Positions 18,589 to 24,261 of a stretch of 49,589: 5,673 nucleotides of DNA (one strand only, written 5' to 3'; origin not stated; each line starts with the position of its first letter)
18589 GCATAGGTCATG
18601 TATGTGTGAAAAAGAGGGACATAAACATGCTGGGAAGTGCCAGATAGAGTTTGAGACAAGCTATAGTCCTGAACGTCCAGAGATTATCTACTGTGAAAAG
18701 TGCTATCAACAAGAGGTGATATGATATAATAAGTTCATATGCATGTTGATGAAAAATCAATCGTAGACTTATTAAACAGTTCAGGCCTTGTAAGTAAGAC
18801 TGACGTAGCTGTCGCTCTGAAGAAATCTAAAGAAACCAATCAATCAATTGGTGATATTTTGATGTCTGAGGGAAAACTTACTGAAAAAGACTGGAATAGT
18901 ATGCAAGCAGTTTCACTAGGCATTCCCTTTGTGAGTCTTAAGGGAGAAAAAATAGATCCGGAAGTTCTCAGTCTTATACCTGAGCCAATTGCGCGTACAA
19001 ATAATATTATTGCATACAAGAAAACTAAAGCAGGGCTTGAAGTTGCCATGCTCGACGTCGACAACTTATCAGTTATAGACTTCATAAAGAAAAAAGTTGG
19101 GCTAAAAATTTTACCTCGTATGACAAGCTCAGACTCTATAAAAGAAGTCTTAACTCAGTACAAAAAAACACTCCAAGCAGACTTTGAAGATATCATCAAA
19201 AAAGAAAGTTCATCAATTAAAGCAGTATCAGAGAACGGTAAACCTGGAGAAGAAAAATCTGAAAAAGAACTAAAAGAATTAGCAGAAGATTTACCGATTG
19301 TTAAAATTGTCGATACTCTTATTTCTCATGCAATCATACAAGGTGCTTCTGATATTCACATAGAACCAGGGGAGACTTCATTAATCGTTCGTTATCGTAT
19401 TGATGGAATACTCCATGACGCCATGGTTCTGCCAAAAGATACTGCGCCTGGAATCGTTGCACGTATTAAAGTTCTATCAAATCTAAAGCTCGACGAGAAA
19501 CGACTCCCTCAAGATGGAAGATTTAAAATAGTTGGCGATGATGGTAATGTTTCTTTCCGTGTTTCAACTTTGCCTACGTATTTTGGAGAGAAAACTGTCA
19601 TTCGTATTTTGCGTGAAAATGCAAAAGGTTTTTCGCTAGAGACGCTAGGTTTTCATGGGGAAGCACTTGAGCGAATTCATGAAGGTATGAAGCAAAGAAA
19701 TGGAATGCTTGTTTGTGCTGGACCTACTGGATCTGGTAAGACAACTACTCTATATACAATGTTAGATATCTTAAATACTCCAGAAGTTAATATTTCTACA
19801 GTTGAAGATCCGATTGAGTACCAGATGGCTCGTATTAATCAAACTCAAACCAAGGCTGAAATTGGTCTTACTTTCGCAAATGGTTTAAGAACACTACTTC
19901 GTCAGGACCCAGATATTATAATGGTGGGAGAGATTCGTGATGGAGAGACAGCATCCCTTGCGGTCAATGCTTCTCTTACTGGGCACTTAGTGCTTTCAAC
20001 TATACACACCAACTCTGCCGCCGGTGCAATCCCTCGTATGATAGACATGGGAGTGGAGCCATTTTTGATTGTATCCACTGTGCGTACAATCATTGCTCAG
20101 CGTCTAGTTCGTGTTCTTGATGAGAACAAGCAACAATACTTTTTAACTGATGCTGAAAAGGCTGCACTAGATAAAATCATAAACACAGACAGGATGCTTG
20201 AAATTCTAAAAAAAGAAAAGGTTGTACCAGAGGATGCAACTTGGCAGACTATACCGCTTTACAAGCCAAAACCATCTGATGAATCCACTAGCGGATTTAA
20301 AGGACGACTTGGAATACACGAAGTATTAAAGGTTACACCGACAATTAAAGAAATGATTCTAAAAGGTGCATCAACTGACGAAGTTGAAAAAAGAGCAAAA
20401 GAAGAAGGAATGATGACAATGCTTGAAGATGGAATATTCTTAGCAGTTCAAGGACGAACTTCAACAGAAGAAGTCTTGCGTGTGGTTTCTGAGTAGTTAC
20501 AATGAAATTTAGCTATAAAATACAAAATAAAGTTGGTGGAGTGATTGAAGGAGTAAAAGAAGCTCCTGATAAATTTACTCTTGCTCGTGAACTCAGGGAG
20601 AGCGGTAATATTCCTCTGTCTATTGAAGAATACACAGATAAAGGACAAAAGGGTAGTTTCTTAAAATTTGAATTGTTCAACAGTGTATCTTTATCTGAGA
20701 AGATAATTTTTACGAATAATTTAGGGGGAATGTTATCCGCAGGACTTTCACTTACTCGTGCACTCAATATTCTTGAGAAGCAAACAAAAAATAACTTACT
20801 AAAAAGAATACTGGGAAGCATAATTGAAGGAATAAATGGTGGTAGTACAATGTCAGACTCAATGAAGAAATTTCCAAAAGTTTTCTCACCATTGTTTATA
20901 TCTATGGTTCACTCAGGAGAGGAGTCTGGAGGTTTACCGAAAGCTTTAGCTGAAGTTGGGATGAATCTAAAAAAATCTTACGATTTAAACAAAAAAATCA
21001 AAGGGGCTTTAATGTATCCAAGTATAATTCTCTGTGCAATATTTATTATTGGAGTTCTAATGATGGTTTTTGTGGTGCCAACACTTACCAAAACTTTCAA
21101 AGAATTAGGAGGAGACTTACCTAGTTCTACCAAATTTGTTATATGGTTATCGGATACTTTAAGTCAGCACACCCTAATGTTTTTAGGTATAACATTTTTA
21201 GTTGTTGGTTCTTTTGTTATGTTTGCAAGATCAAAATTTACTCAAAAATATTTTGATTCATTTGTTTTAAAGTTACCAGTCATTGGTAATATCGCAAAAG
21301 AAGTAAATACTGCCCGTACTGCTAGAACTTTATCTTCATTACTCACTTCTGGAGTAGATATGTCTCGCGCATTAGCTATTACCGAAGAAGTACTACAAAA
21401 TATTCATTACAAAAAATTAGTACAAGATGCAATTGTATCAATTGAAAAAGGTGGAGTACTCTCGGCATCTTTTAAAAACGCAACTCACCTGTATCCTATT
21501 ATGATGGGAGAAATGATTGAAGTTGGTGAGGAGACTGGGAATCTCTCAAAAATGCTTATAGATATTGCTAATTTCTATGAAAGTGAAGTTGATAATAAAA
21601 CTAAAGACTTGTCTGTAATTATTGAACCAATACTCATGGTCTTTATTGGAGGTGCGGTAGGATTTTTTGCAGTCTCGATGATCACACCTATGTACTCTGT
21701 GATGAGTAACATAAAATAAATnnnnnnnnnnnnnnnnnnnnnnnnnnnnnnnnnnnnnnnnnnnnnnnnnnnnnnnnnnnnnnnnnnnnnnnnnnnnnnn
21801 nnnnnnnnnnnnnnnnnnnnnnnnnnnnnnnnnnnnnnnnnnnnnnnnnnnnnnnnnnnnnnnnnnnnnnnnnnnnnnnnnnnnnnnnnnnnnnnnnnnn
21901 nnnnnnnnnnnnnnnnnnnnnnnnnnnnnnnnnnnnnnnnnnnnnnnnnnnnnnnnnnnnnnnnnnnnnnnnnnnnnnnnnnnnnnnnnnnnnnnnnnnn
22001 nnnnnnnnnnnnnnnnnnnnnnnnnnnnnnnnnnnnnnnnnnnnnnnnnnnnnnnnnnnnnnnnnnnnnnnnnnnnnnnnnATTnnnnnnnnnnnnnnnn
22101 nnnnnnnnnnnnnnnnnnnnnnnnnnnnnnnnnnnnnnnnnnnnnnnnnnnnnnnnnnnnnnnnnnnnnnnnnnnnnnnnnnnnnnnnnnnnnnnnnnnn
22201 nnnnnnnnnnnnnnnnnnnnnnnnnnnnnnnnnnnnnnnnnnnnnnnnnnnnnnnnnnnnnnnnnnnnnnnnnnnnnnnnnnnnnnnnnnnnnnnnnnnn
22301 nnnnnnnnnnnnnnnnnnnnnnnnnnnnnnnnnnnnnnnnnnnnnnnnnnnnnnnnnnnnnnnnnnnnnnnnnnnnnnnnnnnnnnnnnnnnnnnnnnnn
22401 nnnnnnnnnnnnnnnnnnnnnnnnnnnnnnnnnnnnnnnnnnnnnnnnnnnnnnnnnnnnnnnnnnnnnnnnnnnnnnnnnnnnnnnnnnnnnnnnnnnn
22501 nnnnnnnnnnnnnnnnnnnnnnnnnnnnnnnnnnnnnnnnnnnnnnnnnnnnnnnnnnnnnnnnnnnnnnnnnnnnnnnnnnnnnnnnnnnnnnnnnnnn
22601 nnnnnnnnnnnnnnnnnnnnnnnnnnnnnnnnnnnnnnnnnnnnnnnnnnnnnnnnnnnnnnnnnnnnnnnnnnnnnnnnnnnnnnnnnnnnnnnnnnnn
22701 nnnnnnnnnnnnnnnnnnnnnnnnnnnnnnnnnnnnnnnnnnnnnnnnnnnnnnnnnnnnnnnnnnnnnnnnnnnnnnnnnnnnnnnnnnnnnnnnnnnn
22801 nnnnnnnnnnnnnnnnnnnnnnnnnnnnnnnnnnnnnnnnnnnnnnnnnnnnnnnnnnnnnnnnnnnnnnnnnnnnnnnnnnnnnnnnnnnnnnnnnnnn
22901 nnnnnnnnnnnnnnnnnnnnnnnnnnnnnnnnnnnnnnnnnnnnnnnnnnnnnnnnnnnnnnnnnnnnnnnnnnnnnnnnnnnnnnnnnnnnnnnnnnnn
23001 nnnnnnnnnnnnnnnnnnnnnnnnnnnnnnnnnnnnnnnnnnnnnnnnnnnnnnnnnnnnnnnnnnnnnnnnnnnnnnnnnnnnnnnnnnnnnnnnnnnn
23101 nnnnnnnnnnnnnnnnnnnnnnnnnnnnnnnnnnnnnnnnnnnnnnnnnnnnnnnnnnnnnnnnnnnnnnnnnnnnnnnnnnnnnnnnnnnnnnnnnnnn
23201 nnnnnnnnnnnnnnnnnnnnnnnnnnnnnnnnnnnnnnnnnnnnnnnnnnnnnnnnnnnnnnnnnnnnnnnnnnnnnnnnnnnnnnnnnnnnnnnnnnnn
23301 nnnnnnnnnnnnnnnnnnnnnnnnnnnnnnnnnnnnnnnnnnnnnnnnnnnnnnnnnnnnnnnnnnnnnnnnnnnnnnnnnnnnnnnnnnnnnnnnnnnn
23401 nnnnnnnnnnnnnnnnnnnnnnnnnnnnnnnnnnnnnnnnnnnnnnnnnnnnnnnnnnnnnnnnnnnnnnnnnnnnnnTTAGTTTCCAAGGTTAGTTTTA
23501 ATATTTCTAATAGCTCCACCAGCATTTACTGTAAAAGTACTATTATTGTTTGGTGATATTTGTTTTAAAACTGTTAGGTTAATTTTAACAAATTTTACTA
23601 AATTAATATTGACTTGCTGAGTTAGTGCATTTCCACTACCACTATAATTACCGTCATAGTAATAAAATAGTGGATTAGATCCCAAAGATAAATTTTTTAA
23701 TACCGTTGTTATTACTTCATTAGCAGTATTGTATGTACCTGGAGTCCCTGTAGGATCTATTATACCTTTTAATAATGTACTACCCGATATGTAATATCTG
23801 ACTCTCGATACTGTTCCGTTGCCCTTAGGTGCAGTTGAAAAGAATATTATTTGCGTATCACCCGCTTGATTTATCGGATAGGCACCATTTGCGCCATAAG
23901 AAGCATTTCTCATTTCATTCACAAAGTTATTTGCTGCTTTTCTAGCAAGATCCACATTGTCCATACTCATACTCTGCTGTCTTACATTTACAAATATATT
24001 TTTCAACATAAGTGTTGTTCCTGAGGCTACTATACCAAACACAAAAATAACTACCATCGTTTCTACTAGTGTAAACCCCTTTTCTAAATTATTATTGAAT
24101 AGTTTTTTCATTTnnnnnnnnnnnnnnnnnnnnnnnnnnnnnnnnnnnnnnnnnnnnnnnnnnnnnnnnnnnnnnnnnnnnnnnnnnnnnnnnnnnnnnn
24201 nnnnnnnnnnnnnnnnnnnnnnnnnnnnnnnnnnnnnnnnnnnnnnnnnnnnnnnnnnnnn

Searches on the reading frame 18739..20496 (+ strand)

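Call 17: search_protein_families(library=pfam, proteins=[window:18739-20496:+], max_evalue=0.001)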
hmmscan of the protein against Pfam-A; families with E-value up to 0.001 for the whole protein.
window:18739-20496:+ (585 aa): 2 families
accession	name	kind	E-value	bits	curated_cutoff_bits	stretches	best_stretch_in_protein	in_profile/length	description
PF00437.27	T2SSE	-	7.4e-121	403.7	24.9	1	181-581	2-370/370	Type II/IV secretion system protein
PF05157.20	MshEN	-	3e-12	46.8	23.1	1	60-144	1-86/90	MshEN domain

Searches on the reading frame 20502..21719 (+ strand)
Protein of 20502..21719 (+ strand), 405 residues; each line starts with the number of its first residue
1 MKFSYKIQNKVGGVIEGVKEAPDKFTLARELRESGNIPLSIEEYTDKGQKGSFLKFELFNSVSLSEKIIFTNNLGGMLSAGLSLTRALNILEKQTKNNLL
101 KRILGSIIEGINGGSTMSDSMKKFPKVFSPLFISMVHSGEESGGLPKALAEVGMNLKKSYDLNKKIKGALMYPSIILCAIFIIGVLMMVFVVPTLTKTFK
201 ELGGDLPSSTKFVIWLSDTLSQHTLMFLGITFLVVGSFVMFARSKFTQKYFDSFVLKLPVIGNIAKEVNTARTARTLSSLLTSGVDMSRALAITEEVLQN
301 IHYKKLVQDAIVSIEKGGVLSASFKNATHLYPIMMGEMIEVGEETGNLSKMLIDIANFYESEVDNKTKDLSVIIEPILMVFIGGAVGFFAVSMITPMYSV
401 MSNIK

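Call 17: search_protein_families(library=pfam, proteins=[window:20502-21719:+], max_evalue=0.001)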
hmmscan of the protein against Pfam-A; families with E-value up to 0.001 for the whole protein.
window:20502-21719:+ (405 aa): 1 family
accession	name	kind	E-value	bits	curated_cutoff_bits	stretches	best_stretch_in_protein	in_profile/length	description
PF00482.28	T2SSF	-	6.9e-57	191.3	25.2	2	70-193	1-125/125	Type II secretion system (T2SS), protein F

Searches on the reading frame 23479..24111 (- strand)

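Call 17: search_protein_families(library=pfam, proteins=[window:23479-24111:-], max_evalue=0.001)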
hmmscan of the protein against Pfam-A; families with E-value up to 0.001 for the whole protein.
window:23479-24111:- (210 aa): 1 family
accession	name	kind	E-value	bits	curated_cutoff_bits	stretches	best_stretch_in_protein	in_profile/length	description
PF07963.17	N_methyl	-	9.8e-08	31.7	21.2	1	9-32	3-26/27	Prokaryotic N-terminal methylation motif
